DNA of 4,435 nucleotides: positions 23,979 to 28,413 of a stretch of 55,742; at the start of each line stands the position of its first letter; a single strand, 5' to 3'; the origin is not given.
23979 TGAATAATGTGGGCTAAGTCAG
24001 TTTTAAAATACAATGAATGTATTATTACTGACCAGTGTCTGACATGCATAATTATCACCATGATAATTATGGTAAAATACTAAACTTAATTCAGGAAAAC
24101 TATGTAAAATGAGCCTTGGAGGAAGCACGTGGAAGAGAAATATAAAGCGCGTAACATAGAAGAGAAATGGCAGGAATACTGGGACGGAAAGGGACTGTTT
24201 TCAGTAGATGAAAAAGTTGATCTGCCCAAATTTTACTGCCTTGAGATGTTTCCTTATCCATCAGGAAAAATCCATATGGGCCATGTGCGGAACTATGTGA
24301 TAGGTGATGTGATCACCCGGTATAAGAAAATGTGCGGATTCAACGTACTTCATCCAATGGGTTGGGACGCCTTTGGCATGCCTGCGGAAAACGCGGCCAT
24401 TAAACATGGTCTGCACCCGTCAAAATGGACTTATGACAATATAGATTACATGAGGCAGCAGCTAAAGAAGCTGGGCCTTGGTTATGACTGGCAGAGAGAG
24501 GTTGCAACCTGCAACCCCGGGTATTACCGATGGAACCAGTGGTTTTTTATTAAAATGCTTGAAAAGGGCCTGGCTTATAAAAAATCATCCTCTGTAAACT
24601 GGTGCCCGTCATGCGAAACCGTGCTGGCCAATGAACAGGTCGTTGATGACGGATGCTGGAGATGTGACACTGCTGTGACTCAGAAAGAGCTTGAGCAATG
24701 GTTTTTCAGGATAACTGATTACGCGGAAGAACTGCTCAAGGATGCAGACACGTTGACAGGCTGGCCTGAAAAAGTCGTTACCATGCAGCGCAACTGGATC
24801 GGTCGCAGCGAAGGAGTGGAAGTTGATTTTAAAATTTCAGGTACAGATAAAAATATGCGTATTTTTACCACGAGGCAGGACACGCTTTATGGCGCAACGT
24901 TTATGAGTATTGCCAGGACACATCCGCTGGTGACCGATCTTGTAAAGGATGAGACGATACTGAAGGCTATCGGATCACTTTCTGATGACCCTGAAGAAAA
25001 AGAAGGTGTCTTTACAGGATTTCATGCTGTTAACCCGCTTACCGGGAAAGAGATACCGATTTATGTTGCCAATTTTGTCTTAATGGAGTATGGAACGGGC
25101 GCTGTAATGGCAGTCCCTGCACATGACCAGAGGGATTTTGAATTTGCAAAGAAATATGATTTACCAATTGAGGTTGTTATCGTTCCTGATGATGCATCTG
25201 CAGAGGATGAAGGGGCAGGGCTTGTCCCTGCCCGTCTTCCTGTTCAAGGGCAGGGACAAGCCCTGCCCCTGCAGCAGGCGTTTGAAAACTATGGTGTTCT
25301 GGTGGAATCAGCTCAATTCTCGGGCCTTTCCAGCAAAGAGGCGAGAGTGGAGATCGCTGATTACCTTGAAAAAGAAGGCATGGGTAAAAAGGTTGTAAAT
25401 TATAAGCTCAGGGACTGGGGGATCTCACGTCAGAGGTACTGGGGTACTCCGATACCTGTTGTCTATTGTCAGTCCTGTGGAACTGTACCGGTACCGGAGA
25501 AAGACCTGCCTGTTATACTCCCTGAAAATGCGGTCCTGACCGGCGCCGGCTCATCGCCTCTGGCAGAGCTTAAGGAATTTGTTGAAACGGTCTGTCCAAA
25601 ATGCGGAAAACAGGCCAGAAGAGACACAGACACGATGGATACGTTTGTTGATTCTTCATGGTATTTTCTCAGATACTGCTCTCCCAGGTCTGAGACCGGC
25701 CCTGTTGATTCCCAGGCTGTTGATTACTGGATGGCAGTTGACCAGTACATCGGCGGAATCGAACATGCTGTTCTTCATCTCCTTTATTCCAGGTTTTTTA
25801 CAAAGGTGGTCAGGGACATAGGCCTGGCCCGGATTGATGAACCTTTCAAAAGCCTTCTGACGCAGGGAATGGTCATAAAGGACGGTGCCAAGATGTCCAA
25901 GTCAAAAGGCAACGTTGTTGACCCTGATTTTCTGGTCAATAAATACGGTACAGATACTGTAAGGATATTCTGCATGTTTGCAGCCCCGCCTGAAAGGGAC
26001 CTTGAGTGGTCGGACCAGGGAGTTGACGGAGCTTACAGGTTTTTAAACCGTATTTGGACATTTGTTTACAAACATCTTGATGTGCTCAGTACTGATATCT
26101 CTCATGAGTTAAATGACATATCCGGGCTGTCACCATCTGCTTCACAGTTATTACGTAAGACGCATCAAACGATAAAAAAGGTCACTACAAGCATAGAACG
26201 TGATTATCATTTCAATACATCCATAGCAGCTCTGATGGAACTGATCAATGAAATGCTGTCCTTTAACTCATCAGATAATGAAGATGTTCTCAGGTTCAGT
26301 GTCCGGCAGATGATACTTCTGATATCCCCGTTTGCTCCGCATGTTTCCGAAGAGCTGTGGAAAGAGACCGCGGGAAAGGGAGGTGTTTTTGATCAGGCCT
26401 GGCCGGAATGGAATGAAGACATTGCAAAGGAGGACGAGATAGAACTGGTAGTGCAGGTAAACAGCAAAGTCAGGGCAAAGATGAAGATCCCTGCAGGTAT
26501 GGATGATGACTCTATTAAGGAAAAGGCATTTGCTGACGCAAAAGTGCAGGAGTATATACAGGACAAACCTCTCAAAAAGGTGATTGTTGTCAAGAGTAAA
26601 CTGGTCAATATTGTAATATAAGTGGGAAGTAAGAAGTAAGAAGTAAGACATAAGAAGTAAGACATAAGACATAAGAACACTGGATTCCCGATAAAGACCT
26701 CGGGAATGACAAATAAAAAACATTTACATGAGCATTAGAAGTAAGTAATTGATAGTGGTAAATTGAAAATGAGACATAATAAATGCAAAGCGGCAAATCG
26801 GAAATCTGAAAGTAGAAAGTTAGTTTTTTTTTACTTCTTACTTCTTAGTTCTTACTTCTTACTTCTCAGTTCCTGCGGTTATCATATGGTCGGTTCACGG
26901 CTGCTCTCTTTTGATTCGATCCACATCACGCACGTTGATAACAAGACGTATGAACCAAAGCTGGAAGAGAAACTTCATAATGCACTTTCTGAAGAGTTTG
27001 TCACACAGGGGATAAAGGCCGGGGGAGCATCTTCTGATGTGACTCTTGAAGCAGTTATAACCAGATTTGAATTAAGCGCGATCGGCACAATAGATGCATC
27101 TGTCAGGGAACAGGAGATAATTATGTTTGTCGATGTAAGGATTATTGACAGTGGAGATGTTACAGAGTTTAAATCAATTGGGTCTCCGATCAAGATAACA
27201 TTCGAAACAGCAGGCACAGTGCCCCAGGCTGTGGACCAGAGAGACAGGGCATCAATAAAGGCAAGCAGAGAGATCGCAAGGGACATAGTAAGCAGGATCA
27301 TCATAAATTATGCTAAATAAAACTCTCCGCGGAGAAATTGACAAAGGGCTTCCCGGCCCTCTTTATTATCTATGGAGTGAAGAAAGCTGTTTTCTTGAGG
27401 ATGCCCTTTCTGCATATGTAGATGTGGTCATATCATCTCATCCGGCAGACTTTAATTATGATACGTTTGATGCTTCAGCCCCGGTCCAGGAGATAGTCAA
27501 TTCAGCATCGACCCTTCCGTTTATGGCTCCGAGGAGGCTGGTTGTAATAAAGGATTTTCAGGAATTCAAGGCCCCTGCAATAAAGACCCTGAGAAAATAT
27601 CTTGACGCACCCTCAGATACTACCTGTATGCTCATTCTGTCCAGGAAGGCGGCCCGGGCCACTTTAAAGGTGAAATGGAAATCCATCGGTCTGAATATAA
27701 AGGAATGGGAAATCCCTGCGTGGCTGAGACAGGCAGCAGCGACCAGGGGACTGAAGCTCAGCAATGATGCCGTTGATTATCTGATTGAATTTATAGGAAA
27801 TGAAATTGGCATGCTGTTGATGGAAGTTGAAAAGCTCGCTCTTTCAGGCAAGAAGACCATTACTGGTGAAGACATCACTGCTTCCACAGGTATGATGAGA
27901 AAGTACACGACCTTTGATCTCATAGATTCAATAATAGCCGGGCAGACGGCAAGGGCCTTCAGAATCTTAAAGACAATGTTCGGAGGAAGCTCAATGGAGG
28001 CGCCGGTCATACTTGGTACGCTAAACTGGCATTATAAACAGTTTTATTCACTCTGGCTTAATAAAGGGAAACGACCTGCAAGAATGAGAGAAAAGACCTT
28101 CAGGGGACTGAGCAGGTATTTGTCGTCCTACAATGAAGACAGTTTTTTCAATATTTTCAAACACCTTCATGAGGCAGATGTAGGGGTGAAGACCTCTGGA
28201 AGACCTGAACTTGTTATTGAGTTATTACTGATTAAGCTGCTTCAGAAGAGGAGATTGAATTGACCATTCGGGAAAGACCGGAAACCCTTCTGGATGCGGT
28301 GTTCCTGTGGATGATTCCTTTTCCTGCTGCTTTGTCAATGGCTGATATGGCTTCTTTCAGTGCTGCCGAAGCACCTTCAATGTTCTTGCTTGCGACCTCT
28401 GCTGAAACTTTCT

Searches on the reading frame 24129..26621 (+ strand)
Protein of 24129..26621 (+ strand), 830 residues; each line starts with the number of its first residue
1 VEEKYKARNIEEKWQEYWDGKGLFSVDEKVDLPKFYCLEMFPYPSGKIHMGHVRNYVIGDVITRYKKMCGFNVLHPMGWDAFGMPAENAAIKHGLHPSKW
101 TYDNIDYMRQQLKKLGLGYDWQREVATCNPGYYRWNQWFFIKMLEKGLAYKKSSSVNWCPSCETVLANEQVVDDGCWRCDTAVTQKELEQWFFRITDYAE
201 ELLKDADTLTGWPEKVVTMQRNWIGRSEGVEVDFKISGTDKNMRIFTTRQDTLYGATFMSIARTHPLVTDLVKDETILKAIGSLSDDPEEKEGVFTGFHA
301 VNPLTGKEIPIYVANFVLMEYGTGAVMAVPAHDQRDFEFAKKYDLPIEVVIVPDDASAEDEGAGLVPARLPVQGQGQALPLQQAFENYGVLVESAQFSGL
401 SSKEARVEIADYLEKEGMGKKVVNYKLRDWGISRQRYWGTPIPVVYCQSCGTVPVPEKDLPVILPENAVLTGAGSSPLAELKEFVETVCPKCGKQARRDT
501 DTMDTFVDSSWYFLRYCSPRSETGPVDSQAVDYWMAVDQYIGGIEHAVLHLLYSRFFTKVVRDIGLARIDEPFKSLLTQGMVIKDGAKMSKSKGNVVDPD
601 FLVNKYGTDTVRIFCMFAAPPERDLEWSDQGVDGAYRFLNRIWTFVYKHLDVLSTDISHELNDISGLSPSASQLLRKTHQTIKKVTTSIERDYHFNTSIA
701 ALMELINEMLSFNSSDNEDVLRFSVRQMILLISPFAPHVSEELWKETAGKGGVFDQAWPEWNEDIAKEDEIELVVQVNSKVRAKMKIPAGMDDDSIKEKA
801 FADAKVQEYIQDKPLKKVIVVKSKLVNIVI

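Call 76: search_protein_families(library=pfam, proteins=[window:24129-26621:+], max_evalue=0.000001)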
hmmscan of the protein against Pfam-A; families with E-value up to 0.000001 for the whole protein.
window:24129-26621:+ (830 aa): 5 families
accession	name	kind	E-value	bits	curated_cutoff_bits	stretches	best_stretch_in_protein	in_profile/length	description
PF13603.12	tRNA-synt_1_2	-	9.1e-63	211.5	25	1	221-414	1-185/185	Leucyl-tRNA synthetase, editing domain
PF00133.28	tRNA-synt_1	-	8.2e-57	193.2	22.7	2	13-224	1-225/414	tRNA synthetases class I (I, L, M and V)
PF09334.17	tRNA-synt_1g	-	2.3e-36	125.9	20.1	2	41-180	7-143/391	tRNA synthetases class I (M)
PF08264.19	Anticodon_1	-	1.3e-24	87.2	25.1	1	674-792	4-143/148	Anticodon-binding domain of tRNA ligase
PF01406.26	tRNA-synt_1e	-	4.2e-07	30.1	27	0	572-617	237-282/301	tRNA synthetases class I (C) catalytic domain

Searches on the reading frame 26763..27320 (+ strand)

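Call 76: search_protein_families(library=pfam, proteins=[window:26763-27320:+], max_evalue=0.000001)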
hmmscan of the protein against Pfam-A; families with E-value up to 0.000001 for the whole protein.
window:26763-27320:+ (185 aa): 1 family
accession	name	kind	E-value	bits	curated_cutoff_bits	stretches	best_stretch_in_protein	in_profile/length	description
PF04390.17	LptE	-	1.3e-12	48.8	23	1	50-179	1-118/118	Lipopolysaccharide-assembly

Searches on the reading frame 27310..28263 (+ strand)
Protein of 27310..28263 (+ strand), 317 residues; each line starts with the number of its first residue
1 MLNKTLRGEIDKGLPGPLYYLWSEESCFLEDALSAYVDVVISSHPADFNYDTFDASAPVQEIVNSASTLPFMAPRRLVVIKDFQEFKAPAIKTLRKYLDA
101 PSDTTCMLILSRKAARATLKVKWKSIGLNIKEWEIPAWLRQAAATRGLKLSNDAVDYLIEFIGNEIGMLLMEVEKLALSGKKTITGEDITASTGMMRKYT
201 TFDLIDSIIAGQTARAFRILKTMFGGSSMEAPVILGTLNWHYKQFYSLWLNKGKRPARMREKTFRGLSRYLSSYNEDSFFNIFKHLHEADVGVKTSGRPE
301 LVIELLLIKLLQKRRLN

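Call 76: search_protein_families(library=pfam, proteins=[window:27310-28263:+], max_evalue=0.000001)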
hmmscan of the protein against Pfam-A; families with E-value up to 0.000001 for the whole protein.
window:27310-28263:+ (317 aa): 1 family
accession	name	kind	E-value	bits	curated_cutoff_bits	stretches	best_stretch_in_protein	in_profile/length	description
PF06144.19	DNA_pol3_delta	-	3.3e-13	50.2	21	1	19-118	1-108/124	DNA polymerase III, delta subunit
